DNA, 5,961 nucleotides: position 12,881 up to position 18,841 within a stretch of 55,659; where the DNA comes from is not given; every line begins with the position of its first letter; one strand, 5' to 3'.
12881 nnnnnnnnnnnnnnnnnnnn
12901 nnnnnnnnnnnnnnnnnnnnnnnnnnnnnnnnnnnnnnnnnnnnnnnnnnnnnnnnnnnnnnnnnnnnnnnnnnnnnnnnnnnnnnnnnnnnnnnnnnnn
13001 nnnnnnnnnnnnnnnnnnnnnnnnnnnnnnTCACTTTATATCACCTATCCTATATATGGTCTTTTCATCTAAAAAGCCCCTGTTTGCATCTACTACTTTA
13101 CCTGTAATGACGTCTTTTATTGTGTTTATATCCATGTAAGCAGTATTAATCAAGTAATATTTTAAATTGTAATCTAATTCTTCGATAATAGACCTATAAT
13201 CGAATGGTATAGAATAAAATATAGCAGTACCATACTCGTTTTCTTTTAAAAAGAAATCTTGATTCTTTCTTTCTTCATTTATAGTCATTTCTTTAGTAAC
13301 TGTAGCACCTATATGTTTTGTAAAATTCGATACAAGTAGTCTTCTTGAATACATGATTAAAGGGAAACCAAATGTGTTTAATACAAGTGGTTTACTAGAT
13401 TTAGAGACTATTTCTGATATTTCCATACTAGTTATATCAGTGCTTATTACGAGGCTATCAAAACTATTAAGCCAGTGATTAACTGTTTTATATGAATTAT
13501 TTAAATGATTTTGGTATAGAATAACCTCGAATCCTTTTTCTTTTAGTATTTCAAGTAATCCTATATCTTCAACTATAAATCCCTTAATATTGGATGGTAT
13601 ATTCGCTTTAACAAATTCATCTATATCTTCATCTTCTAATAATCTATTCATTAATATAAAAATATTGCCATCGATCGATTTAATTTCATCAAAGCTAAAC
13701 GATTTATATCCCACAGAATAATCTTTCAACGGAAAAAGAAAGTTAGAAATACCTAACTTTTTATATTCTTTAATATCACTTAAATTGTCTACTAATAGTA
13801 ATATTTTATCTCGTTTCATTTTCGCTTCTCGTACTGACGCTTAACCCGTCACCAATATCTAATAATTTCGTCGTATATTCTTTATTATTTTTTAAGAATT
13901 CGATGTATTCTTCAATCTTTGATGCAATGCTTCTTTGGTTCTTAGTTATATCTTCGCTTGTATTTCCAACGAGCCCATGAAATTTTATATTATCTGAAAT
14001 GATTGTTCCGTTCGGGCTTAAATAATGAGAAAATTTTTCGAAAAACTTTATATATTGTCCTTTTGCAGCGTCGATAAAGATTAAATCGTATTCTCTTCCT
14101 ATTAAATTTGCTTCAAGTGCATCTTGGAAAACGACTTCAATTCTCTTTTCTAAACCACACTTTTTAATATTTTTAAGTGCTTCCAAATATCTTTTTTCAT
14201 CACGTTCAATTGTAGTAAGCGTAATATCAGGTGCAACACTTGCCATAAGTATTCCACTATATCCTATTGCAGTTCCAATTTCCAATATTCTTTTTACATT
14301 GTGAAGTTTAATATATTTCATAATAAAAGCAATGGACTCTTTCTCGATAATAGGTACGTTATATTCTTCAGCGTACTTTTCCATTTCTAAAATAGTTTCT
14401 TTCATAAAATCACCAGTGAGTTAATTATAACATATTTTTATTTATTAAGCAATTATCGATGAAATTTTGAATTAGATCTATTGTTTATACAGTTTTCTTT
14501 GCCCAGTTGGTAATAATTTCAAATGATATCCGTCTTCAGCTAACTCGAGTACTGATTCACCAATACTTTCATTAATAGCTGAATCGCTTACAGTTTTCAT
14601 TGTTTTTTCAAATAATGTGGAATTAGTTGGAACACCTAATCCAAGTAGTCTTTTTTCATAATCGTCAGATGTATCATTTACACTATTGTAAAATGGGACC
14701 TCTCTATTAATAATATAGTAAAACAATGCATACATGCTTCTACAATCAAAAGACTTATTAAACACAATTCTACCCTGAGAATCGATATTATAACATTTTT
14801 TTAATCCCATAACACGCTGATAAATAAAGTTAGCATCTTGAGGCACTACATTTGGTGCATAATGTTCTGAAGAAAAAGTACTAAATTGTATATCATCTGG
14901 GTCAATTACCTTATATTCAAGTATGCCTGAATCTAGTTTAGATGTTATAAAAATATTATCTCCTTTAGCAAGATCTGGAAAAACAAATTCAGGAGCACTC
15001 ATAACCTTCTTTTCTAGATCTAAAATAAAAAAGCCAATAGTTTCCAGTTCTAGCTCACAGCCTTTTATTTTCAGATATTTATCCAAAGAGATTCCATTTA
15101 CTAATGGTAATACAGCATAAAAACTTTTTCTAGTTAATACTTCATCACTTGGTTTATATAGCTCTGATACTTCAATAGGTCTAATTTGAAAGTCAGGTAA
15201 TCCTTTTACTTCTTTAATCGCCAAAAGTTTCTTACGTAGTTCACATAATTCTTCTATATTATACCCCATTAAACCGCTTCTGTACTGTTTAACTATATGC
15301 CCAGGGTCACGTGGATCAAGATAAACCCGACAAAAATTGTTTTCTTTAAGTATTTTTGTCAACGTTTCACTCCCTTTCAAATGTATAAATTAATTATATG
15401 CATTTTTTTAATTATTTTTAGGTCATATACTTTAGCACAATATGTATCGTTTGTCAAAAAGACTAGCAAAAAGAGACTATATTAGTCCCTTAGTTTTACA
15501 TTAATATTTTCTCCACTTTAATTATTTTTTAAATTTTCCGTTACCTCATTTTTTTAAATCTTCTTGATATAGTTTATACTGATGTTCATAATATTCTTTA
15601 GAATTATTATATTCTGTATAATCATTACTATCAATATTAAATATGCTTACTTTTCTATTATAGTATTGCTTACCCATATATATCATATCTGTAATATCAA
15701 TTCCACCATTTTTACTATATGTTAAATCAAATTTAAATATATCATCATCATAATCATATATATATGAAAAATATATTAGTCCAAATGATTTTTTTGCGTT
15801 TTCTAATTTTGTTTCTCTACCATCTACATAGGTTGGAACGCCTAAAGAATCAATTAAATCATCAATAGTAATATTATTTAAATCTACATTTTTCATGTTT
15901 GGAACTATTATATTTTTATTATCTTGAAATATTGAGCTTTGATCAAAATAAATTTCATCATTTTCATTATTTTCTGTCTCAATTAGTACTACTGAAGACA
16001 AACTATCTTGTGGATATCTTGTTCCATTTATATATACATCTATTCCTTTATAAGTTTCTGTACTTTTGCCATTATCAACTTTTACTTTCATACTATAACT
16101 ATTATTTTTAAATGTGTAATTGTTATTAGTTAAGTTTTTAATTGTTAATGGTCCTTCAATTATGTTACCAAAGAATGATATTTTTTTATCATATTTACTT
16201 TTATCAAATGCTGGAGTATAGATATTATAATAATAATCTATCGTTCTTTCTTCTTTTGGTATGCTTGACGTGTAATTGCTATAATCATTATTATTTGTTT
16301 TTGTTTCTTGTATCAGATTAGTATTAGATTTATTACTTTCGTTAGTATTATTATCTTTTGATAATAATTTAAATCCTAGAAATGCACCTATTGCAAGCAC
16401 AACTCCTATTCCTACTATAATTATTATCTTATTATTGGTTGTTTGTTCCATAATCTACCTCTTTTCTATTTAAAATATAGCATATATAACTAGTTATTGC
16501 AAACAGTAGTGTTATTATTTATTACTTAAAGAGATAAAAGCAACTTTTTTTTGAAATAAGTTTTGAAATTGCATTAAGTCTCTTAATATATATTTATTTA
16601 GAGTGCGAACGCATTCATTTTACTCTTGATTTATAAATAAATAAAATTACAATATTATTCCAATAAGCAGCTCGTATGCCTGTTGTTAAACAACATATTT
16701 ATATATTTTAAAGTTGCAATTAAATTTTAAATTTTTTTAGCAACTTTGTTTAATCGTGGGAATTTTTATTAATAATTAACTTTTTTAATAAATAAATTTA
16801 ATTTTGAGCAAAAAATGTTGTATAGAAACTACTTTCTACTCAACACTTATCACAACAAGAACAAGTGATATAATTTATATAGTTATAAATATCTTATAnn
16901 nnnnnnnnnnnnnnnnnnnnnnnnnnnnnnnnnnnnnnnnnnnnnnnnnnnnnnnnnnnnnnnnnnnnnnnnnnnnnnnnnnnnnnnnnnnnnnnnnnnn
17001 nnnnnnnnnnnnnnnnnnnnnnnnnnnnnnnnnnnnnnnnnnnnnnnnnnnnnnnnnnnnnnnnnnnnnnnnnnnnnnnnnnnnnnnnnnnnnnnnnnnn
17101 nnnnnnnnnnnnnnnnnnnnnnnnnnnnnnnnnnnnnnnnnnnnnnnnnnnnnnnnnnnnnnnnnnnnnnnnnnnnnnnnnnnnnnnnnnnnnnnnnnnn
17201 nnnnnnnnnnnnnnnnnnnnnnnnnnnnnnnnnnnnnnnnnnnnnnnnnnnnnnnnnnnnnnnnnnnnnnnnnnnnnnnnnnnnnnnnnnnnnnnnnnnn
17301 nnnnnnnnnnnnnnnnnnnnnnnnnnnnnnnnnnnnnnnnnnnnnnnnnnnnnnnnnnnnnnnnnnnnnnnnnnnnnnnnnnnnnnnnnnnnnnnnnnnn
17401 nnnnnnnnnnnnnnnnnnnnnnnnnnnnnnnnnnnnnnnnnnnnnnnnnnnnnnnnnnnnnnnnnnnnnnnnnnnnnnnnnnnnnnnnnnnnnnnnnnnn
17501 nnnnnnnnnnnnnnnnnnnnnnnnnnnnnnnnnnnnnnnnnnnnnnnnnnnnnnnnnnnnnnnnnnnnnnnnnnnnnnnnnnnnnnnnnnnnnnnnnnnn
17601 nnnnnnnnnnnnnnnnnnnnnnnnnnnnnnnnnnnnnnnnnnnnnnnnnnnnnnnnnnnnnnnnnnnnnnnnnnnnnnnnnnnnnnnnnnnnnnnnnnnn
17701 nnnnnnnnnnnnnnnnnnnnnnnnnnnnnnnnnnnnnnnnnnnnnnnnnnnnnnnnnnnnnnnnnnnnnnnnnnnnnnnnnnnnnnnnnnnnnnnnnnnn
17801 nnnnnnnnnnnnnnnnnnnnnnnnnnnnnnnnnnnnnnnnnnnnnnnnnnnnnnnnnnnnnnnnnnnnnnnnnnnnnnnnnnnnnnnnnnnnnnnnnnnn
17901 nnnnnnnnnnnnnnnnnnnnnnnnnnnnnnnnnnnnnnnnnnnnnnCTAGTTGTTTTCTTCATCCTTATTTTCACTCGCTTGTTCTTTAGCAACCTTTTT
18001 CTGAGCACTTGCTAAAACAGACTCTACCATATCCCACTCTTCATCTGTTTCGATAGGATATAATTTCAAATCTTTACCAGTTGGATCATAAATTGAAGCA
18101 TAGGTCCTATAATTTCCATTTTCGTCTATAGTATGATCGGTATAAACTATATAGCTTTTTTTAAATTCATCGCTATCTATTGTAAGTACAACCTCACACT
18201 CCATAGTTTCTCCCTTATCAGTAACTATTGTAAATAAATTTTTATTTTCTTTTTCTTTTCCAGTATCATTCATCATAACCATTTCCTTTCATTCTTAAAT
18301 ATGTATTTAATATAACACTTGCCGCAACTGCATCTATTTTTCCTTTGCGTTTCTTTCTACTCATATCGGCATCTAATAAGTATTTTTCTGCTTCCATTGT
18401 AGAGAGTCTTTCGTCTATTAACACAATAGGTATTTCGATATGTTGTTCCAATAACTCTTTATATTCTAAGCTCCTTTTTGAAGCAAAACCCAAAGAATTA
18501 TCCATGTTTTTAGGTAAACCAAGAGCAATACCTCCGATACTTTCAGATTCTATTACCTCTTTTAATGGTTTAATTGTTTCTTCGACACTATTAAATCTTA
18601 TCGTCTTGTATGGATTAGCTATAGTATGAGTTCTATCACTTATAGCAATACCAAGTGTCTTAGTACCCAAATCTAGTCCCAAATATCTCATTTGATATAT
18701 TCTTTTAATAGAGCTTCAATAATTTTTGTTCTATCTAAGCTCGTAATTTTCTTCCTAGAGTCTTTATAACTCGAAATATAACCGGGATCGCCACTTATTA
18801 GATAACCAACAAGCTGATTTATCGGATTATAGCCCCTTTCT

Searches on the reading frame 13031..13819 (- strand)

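Call 15: search_protein_families(library=pfam, proteins=[window:13031-13819:-], max_evalue=0.0001)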
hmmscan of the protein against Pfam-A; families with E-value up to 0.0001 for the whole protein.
window:13031-13819:- (262 aa): 1 family
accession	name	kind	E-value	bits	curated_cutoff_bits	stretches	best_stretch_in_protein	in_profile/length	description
PF01136.24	Peptidase_U32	-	3.7e-08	33.4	22.4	1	68-201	6-150/233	Peptidase family U32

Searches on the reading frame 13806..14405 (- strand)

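Call 15: search_protein_families(library=pfam, proteins=[window:13806-14405:-], max_evalue=0.0001)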
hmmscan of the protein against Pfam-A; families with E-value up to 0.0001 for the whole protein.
window:13806-14405:- (199 aa): 6 families
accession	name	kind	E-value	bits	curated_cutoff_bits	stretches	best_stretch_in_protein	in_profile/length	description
PF01596.23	Methyltransf_3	-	4.2e-25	88.7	22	1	17-192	25-202/204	O-methyltransferase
PF01135.25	PCMT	-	4.7e-10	40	20.3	1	15-115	52-152/210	Protein-L-isoaspartate(D-aspartate) O-methyltransferase (PCMT)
PF13578.12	Methyltransf_24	-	9.5e-10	39.7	26.3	1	41-140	1-105/105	Methyltransferase domain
PF13847.12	Methyltransf_31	-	1.4e-07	31.7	27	1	37-160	4-129/145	Methyltransferase domain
PF02527.21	GidB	-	2.3e-07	30.8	27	1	28-136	41-145/184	rRNA small subunit methyltransferase G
PF08704.16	GCD14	-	5.8e-07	29.9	26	1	19-112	23-120/247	tRNA methyltransferase complex GCD14 subunit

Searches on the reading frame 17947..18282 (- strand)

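Call 15: search_protein_families(library=pfam, proteins=[window:17947-18282:-], max_evalue=0.0001)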
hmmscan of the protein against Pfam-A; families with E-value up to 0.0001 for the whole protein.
window:17947-18282:- (111 aa): 1 family
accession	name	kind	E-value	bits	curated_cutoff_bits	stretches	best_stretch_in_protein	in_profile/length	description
PF06949.16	DUF1292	-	1.4e-10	42.3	24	1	22-90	1-70/75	Protein of unknown function (DUF1292)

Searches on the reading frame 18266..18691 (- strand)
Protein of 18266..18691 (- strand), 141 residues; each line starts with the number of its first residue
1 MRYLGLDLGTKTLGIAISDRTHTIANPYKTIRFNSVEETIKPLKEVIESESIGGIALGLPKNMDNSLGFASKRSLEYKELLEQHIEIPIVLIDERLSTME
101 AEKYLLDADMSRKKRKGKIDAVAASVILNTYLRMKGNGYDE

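Call 15: search_protein_families(library=pfam, proteins=[window:18266-18691:-], max_evalue=0.0001)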
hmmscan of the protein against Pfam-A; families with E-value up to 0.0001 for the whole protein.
window:18266-18691:- (141 aa): 1 family
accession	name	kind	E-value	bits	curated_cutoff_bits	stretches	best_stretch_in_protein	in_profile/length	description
PF03652.20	RuvX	-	1.1e-39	136.2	29.2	1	1-133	1-133/134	Holliday junction resolvase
